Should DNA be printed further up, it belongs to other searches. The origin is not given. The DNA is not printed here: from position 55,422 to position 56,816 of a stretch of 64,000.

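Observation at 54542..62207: A 7.6-kb island of two TrmB-regulator/binding-protein pairs plus livHMGF sits between secY and adk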

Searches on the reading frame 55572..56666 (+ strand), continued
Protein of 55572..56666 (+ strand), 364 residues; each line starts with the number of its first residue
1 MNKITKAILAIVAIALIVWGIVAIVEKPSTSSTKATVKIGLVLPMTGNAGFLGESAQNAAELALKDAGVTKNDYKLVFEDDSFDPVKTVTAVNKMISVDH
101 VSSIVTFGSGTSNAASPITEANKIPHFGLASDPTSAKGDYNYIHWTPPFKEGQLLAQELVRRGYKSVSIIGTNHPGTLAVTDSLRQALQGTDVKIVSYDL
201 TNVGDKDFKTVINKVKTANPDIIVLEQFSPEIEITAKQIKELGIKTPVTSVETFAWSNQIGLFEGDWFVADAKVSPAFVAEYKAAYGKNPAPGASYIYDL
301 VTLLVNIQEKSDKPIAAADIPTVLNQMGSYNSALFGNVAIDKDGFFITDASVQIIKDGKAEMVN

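Call 60: find_encoding_contigs(protein=P0208, flank=10000, max_places=1)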
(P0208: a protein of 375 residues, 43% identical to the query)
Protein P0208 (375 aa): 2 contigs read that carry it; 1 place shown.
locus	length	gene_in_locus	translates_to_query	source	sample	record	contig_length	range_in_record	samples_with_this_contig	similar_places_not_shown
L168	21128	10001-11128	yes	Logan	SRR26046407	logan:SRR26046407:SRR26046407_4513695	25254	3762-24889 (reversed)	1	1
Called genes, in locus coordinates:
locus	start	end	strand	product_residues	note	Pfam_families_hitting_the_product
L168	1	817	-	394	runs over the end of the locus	?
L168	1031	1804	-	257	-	PF01978:TrmB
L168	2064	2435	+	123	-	-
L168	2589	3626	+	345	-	PF13379:NMT1_2, PF04069:OpuAC, PF09084:NMT1, PF16868:NMT1_3 (weak)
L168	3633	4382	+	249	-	PF02463:SMC_N (faint), PF13476:AAA_23, PF00005:ABC_tran, PF13166:AAA_13 (faint), PF13304:AAA_21 (weak)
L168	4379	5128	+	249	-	PF00528:BPD_transp_1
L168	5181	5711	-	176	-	PF01936:NYN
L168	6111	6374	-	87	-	PF00312:Ribosomal_S15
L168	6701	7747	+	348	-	PF02899:Phage_int_SAM_1, PF13495:Phage_int_SAM_4 (faint), PF00589:Phage_integrase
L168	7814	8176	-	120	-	-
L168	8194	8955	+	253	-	PF03372:Exo_endo_phos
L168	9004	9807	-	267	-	PF01978:TrmB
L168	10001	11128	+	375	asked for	PF13458:Peripla_BP_6, PF01094:ANF_receptor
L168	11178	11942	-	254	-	PF01978:TrmB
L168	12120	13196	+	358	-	PF13433:Peripla_BP_5, PF13458:Peripla_BP_6, PF01094:ANF_receptor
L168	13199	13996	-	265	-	PF01978:TrmB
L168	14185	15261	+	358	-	PF13433:Peripla_BP_5, PF13458:Peripla_BP_6, PF01094:ANF_receptor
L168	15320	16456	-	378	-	PF13433:Peripla_BP_5 (weak), PF13458:Peripla_BP_6, PF01094:ANF_receptor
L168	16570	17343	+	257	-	PF01978:TrmB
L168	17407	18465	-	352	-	PF13458:Peripla_BP_6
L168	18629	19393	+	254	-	PF01978:TrmB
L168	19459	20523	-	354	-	PF13433:Peripla_BP_5, PF13458:Peripla_BP_6, PF01094:ANF_receptor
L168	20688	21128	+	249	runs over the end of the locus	PF01978:TrmB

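Call 61: find_encoding_contigs(protein=P0191, flank=10000, max_places=1)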
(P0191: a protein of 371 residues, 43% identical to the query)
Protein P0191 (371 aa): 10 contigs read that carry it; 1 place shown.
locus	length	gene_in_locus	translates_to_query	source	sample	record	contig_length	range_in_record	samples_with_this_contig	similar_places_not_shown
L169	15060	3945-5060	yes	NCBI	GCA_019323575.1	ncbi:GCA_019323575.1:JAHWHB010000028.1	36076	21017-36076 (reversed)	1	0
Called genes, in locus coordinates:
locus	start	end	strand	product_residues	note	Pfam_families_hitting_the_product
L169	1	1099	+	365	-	PF13433:Peripla_BP_5, PF13458:Peripla_BP_6, PF01094:ANF_receptor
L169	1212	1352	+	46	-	-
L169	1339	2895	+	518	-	PF00069:Pkinase, PF07714:PK_Tyr_Ser-Thr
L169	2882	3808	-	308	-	-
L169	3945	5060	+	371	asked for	PF13433:Peripla_BP_5, PF13458:Peripla_BP_6, PF01094:ANF_receptor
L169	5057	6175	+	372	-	PF04348:LppC, PF13433:Peripla_BP_5, PF13458:Peripla_BP_6, PF01094:ANF_receptor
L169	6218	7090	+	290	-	PF02653:BPD_transp_2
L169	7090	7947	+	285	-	PF02653:BPD_transp_2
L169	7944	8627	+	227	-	PF00005:ABC_tran, PF13304:AAA_21 (weak), PF12399:BCA_ABC_TP_C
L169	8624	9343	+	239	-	PF02463:SMC_N (weak), PF13175:AAA_15 (faint), PF13476:AAA_23 (weak), PF00005:ABC_tran, PF13304:AAA_21 (weak)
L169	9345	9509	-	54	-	-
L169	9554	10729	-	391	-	PF03215:Rad17 (weak), PF12775:AAA_7 (faint), PF13191:AAA_16 (faint), PF00004:AAA, PF07728:AAA_5 (weak), PF13173:AAA_14 (weak), PF13401:AAA_22 (weak), PF21960:RCF1-5-like_lid (weak)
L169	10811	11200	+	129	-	-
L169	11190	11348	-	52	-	-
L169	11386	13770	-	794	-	PF00133:tRNA-synt_1, PF09334:tRNA-synt_1g, PF01406:tRNA-synt_1e (weak), PF09334:tRNA-synt_1g (weak), PF08264:Anticodon_1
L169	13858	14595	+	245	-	PF01209:Ubie_methyltran, PF13489:Methyltransf_23, PF13847:Methyltransf_31, PF08241:Methyltransf_11, PF08242:Methyltransf_12, PF13649:Methyltransf_25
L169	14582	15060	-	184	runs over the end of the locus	PF03657:UPF0113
